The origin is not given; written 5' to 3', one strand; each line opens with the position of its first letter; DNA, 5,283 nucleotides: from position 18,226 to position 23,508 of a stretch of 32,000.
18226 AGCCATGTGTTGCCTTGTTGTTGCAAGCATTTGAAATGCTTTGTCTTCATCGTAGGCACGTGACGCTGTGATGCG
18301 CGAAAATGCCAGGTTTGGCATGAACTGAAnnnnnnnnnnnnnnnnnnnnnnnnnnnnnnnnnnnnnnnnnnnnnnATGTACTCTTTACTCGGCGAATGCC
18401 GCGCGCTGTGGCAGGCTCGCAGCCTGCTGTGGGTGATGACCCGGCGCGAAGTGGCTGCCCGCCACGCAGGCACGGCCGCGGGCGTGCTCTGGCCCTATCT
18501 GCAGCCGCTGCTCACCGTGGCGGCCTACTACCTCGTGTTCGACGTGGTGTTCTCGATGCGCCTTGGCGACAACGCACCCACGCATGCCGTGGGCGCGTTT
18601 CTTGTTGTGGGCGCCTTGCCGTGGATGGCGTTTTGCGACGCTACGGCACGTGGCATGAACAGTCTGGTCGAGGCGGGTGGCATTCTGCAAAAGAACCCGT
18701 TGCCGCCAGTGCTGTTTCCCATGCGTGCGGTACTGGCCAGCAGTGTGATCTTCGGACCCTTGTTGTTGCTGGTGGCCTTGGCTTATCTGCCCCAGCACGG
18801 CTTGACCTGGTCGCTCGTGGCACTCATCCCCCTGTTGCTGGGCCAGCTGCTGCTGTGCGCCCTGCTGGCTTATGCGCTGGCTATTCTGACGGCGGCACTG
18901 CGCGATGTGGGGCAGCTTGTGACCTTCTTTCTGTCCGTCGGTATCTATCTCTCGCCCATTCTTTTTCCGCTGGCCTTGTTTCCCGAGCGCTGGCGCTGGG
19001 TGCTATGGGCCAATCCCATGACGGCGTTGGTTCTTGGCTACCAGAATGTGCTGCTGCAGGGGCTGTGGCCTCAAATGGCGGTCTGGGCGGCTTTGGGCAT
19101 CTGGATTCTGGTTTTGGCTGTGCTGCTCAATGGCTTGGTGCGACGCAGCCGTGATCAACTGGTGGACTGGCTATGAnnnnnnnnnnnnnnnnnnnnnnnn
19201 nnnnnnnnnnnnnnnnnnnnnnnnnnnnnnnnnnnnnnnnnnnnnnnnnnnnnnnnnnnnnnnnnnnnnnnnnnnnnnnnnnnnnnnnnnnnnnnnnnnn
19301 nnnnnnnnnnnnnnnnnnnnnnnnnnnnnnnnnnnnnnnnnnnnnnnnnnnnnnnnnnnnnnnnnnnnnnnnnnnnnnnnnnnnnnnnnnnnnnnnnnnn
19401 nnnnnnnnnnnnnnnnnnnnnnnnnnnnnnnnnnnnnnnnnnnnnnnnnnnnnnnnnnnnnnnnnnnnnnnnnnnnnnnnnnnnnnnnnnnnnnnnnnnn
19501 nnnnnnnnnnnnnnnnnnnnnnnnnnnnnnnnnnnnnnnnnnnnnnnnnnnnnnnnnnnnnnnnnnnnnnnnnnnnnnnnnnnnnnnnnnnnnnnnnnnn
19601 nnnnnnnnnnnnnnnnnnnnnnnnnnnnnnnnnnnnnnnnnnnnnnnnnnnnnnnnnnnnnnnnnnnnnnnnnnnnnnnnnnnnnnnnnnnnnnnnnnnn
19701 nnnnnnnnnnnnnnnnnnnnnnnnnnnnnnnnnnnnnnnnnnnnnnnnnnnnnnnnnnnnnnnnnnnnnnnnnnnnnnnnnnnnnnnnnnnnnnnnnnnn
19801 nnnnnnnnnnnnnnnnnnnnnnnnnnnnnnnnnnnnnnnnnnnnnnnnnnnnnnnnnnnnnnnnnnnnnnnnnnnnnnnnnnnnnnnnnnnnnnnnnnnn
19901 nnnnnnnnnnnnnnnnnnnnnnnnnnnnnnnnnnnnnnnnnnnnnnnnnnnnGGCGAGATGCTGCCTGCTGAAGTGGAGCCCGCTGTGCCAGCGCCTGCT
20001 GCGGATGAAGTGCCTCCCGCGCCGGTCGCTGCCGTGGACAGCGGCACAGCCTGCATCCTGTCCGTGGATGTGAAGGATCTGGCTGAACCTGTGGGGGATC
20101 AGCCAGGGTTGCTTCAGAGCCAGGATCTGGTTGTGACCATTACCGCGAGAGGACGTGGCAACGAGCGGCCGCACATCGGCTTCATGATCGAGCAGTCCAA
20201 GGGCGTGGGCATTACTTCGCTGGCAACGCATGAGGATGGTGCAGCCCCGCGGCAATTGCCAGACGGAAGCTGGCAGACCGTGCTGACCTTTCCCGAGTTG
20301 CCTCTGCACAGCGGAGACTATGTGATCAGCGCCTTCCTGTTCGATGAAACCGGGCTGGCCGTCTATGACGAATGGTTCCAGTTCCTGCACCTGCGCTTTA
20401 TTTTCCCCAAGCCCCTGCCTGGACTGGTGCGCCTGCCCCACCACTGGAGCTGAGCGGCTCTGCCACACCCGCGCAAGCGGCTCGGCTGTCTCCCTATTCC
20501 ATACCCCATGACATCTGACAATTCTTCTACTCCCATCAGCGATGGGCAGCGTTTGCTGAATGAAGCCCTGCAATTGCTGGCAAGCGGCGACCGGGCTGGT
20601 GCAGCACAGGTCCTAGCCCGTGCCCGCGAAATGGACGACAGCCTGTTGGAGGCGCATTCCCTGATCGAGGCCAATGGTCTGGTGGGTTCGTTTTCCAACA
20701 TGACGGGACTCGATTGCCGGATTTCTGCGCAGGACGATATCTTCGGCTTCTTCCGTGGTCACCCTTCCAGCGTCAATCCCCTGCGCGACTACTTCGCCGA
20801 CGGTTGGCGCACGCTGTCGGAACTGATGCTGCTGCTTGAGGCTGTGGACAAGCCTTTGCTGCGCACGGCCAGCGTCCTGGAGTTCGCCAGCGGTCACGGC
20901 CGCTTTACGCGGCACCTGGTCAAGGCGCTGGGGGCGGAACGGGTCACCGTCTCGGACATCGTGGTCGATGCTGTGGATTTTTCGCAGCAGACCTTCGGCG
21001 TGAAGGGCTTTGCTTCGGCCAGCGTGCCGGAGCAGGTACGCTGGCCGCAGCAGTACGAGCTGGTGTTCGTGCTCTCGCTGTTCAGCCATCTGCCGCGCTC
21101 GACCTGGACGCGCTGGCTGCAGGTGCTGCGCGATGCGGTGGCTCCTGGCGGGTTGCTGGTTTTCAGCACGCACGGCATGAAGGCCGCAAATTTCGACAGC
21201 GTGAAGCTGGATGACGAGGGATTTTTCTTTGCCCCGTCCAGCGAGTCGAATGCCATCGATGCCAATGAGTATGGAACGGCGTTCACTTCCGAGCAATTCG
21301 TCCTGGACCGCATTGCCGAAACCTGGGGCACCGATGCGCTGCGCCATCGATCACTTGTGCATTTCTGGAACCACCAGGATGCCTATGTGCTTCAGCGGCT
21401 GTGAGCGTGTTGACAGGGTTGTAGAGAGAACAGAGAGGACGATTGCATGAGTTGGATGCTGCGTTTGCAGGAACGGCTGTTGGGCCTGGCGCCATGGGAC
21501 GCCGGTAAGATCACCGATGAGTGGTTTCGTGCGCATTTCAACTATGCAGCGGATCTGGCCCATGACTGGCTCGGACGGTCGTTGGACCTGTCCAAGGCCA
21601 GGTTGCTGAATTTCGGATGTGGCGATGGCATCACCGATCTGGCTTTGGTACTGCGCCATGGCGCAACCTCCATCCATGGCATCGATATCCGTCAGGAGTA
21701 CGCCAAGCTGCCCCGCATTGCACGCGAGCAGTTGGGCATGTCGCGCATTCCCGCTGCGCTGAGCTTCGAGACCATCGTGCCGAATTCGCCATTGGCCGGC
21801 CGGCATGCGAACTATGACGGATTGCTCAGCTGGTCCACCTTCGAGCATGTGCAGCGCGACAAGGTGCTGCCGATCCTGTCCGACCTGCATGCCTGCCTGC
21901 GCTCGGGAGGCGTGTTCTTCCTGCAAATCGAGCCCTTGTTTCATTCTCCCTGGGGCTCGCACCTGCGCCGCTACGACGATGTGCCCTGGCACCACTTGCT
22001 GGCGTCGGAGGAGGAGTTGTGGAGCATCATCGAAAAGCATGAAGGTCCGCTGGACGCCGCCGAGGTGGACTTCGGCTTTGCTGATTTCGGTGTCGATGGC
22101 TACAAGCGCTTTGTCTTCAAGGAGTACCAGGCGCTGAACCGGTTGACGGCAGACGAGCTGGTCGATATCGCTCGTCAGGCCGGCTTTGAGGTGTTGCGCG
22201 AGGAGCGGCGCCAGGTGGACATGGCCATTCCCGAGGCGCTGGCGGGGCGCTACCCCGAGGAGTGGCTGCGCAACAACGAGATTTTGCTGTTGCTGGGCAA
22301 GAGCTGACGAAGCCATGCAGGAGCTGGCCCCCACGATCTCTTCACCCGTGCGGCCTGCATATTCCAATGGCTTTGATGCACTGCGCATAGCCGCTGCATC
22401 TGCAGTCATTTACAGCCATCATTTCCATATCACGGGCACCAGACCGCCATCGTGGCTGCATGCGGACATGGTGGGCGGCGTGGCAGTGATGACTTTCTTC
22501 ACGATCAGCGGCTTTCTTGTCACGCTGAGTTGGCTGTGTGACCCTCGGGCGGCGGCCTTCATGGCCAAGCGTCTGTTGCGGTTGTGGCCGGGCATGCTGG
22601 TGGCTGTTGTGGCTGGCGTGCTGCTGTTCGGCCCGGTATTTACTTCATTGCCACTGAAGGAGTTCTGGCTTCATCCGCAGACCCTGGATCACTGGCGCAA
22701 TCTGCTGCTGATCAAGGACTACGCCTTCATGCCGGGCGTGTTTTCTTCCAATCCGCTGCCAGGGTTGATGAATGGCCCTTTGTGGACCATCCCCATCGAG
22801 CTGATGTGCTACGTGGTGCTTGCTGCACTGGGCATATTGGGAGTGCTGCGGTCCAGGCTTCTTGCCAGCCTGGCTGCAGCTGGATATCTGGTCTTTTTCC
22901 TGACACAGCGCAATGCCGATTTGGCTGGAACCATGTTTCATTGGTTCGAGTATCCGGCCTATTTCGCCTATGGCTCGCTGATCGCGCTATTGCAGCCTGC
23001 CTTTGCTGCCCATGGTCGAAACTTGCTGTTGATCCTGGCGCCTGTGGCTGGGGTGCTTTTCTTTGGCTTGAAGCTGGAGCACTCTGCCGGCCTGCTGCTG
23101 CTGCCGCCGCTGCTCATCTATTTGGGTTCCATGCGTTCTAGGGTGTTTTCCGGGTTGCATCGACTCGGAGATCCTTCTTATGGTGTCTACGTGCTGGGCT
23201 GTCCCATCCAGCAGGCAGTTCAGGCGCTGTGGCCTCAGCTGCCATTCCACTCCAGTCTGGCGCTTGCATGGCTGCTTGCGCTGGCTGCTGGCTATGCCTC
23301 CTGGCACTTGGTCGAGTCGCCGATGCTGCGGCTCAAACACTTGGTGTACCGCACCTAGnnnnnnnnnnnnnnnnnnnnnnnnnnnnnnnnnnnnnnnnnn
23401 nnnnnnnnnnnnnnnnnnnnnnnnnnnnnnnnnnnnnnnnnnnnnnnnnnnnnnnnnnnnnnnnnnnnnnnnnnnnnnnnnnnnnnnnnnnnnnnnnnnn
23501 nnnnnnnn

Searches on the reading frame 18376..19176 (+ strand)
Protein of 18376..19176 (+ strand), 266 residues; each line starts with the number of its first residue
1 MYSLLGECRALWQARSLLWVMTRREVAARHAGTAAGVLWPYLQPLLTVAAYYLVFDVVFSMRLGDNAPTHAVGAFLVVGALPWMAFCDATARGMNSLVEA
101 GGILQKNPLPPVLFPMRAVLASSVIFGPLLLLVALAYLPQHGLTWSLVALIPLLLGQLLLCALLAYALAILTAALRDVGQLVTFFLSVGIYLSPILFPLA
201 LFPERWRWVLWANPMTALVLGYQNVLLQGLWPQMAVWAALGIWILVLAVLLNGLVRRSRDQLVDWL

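Call 5: search_protein_families(library=pfam, proteins=[window:18376-19176:+], max_evalue=0.001)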
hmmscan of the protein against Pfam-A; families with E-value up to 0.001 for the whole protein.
window:18376-19176:+ (266 aa): 2 families
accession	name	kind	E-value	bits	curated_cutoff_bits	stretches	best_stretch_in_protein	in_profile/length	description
PF01061.29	ABC2_membrane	-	7.9e-14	52.1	26.9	1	17-225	2-209/211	ABC-2 type transporter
PF12698.13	ABC2_membrane_3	-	1.8e-05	24.5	31.6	1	129-250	224-344/347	ABC-2 family transporter protein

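Call 90: search_protein_families(library=ncbifam, proteins=[window:18376-19176:+], max_evalue=0.00001)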
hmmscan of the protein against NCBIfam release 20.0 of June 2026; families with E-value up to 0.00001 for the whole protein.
window:18376-19176:+ (266 aa): 3 families
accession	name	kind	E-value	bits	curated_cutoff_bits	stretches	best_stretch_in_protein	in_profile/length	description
NF050109.1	galactan_ABC_perm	equivalog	1.6e-07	31.1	380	1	12-205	18-206/272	galactan export ABC transporter permease subunit Wzm/RfbD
NF011648.0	PRK15066.1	subfamily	2.6e-06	27.2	225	0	120-251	115-242/257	ABC transporter permease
NF050053.1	CapPschTportKpsM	equivalog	5.7e-06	26.5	300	1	24-219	11-210/257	capsule polysaccharide transporter KpsM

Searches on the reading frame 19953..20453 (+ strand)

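Call 55: search_protein_families(library=pfam, proteins=[window:19953-20453:+], max_evalue=5)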
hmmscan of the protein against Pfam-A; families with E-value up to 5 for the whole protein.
window:19953-20453:+ (166 aa): 1 family
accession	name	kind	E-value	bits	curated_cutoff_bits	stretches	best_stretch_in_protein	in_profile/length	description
PF14524.12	Wzt_C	-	2.8e-08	34.3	30.4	1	30-148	7-128/143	Wzt C-terminal domain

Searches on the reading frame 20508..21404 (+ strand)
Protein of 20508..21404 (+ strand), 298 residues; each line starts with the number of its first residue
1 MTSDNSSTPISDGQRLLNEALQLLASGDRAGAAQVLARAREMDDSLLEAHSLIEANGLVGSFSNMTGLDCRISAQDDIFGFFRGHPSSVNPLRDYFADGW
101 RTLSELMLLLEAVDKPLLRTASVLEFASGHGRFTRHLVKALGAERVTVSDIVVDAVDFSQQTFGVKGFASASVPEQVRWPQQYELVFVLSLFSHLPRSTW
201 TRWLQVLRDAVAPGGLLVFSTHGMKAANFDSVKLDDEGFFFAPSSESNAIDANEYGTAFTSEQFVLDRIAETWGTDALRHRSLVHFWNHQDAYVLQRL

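Call 5: search_protein_families(library=pfam, proteins=[window:20508-21404:+], max_evalue=0.001)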
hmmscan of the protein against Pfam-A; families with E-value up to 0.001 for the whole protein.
window:20508-21404:+ (298 aa): 4 families
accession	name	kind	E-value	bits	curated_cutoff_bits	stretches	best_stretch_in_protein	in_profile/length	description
PF08242.18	Methyltransf_12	-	1.6e-09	38.8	30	1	124-217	1-98/98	Methyltransferase domain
PF13489.12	Methyltransf_23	-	2.1e-09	37.8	27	1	115-223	18-120/164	Methyltransferase domain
PF13649.12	Methyltransf_25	-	9.1e-09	36.3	27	1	123-215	1-97/97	Methyltransferase domain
PF08241.18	Methyltransf_11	-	0.00046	21.2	21.2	0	124-219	1-95/95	Methyltransferase domain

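Call 90: search_protein_families(library=ncbifam, proteins=[window:20508-21404:+], max_evalue=0.00001)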
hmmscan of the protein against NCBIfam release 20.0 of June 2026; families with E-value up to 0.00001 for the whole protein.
window:20508-21404:+ (298 aa): 2 families
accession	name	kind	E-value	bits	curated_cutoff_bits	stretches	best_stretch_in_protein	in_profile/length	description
TIGR02072.1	BioC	equivalog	4.4e-07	29.9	184.95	1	107-223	24-136/244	malonyl-ACP O-methyltransferase BioC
NF041820.1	daptide_MTase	equivalog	4.7e-06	26.2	175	0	102-229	22-152/243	daptide-type RiPP biosynthesis methyltransferase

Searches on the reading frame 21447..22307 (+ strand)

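Call 5: search_protein_families(library=pfam, proteins=[window:21447-22307:+], max_evalue=0.001)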
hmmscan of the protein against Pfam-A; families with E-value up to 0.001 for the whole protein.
window:21447-22307:+ (286 aa): 4 families
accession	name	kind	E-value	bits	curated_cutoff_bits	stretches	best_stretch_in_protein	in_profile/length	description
PF13489.12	Methyltransf_23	-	4.7e-11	43.1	27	1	42-250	17-162/164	Methyltransferase domain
PF08242.18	Methyltransf_12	-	1e-06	29.8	30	1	54-157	1-98/98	Methyltransferase domain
PF13649.12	Methyltransf_25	-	4.8e-06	27.6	27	1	54-155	2-97/97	Methyltransferase domain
PF08241.18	Methyltransf_11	-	5.8e-05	24.1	21.2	1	54-159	1-95/95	Methyltransferase domain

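Call 90: search_protein_families(library=ncbifam, proteins=[window:21447-22307:+], max_evalue=0.00001)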
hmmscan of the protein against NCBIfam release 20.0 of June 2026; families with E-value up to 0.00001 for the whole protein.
window:21447-22307:+ (286 aa): 1 family
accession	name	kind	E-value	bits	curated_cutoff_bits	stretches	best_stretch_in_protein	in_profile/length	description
TIGR01983.1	UbiG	equivalog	5.9e-06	25.7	102.95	1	46-159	46-151/228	bifunctional 2-polyprenyl-6-hydroxyphenol methylase/3-demethylubiquinol 3-O-methyltransferase UbiG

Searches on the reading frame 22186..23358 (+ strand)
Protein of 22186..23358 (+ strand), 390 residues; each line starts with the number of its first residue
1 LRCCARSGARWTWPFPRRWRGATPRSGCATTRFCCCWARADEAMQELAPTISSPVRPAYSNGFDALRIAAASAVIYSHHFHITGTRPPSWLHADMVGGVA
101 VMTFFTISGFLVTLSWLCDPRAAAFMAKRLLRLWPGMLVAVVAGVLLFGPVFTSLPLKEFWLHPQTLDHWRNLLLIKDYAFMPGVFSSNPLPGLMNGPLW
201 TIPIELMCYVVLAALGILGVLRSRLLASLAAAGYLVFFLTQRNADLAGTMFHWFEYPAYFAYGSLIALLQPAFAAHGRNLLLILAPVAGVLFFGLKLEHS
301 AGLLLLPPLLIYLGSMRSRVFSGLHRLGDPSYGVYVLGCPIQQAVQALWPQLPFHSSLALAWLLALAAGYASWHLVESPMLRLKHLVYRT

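Call 5: search_protein_families(library=pfam, proteins=[window:22186-23358:+], max_evalue=0.001)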
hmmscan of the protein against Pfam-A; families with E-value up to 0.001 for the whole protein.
window:22186-23358:+ (390 aa): 1 family
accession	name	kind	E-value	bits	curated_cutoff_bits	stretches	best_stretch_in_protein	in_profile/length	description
PF01757.29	Acyl_transf_3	-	9.1e-19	68.1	31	1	62-368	3-316/326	Acyltransferase domain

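Call 90: search_protein_families(library=ncbifam, proteins=[window:22186-23358:+], max_evalue=0.00001)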
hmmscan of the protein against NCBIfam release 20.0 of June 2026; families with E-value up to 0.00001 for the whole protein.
window:22186-23358:+ (390 aa): 0 families
